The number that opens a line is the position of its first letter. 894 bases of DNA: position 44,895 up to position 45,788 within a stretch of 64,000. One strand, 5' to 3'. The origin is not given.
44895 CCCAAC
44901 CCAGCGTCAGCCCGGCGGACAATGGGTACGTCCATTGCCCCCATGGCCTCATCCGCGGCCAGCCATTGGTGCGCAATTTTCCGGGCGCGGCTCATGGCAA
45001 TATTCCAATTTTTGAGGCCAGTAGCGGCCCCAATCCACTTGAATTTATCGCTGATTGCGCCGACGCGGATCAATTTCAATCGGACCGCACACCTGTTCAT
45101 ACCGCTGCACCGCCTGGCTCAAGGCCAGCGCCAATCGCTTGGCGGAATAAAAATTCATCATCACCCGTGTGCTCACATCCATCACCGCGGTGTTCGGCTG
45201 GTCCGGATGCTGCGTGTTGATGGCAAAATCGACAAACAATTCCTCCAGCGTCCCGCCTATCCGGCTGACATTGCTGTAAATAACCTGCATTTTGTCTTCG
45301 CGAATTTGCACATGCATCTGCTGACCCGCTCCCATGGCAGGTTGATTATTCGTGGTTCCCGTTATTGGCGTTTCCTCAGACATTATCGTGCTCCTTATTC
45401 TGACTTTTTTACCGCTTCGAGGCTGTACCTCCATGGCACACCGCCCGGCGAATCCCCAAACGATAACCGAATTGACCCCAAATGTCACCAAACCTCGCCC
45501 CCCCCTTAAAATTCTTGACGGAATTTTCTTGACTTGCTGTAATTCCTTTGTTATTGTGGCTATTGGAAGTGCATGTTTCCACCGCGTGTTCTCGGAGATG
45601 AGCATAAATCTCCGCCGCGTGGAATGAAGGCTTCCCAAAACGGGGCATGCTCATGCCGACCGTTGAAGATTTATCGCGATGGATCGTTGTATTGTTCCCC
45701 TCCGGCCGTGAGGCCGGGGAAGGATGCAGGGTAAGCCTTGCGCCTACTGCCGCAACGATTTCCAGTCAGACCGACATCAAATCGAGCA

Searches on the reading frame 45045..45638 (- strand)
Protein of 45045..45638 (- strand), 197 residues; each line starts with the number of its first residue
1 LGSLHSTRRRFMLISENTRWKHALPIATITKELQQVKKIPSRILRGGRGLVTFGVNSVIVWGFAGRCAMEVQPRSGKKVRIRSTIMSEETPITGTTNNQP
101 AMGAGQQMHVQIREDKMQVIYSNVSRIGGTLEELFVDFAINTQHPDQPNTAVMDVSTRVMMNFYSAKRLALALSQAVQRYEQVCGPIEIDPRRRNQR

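Call 107: search_protein_families(library=pfam, proteins=[window:45045-45638:-], max_evalue=0.001)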
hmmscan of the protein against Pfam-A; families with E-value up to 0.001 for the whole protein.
window:45045-45638:- (197 aa): 1 family
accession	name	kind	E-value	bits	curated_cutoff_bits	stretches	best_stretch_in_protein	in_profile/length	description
PF11950.13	DUF3467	-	1.4e-17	63.9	25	1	97-188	4-91/92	Protein of unknown function (DUF3467)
